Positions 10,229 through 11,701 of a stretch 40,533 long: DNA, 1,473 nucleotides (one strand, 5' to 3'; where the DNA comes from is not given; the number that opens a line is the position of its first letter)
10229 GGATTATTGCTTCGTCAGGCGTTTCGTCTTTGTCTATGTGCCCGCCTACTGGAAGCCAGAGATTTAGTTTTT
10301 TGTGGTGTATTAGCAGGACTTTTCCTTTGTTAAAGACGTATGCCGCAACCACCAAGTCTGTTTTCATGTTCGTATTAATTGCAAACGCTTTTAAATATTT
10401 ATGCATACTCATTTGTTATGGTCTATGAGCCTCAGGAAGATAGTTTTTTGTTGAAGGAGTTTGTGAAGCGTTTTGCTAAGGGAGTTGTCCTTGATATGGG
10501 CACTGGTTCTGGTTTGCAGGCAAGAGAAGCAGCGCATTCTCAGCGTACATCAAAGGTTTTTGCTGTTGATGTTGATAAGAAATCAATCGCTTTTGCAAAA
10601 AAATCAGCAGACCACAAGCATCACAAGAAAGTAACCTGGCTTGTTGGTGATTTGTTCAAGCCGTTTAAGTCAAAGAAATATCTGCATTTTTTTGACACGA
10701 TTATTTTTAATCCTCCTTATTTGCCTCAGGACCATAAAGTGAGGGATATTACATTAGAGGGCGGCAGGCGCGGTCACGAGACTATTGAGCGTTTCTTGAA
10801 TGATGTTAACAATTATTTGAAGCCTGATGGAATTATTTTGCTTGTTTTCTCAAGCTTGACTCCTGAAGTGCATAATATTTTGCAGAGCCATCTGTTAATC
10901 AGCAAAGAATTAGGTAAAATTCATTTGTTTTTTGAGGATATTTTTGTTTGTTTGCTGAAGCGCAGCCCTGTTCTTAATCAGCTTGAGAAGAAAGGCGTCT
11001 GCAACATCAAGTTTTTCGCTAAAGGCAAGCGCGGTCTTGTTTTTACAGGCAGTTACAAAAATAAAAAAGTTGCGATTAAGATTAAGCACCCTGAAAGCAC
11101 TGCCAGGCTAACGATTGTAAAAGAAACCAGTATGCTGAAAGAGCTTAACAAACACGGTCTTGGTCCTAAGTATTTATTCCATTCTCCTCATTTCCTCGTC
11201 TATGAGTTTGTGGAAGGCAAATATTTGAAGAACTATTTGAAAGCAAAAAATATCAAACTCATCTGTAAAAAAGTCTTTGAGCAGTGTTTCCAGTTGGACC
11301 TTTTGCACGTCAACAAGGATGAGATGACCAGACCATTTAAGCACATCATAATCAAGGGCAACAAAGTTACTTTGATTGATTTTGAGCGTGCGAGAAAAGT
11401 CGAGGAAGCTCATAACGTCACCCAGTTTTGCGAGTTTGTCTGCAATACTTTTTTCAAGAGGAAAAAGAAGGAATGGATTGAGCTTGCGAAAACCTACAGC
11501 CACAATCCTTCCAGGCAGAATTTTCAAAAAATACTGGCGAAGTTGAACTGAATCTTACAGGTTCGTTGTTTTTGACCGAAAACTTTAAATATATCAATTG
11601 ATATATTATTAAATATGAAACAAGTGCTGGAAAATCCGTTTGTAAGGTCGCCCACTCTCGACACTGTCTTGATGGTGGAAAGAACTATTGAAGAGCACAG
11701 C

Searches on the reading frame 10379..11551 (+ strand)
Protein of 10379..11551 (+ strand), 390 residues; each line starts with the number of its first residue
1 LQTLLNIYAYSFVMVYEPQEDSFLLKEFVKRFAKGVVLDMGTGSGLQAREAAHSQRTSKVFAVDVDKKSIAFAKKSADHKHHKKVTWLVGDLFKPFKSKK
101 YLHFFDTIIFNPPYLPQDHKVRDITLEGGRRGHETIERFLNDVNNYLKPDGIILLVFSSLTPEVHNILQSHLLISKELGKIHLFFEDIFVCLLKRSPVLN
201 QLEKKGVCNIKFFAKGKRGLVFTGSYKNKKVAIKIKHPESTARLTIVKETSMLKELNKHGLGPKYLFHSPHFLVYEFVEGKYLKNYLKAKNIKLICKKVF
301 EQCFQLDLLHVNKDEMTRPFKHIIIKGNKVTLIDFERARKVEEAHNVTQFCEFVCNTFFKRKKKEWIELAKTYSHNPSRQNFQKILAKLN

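Call 45: search_protein_families(library=pfam, proteins=[window:10379-11551:+], max_evalue=0.01)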
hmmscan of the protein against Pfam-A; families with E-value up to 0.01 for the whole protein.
window:10379-11551:+ (390 aa): 17 families
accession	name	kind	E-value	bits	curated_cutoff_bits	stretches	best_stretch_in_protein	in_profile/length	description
PF05175.20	MTS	-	1.9e-13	50.9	23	1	23-162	22-145/170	Methyltransferase small domain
PF13847.12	Methyltransf_31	-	2.4e-10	40.7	27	1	35-156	5-110/145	Methyltransferase domain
PF13649.12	Methyltransf_25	-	1.3e-08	35.9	27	1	37-97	1-61/97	Methyltransferase domain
PF08241.18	Methyltransf_11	-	4.8e-08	34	21.2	1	38-100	1-60/95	Methyltransferase domain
PF03602.21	Cons_hypoth95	-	6.2e-06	26.4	24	1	32-118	40-127/182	Conserved hypothetical protein 95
PF07714.23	PK_Tyr_Ser-Thr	-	9.9e-06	25.5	23.1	1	214-305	8-110/258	Protein tyrosine and serine/threonine kinase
PF08242.18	Methyltransf_12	-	1.3e-05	26.3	30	1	38-109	1-70/98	Methyltransferase domain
PF01861.22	BpsA_C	-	4.7e-05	23.2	27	1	50-116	60-124/243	Branched-chain polyamine synthase A C-terminal domain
PF06325.19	PrmA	-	7.5e-05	22.8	22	1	33-84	163-211/296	Ribosomal protein L11 methyltransferase (PrmA)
PF13489.12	Methyltransf_23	-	0.00024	21.3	27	1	28-156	17-117/164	Methyltransferase domain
PF01564.23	Spermine_synth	-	0.00034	20.7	22.9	1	37-165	22-140/186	Spermine/spermidine synthase domain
PF01633.27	Choline_kinase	-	0.00059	19.7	29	0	225-308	20-104/300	Choline/ethanolamine kinase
PF00069.31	Pkinase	-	0.0042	17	31.7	1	215-351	9-158/263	Protein kinase domain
PF00891.24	Methyltransf_2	-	0.0052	16.6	22.3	0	36-94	65-122/210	O-methyltransferase domain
PF12847.13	Methyltransf_18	-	0.0091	16.4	27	0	34-100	15-82/151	Methyltransferase domain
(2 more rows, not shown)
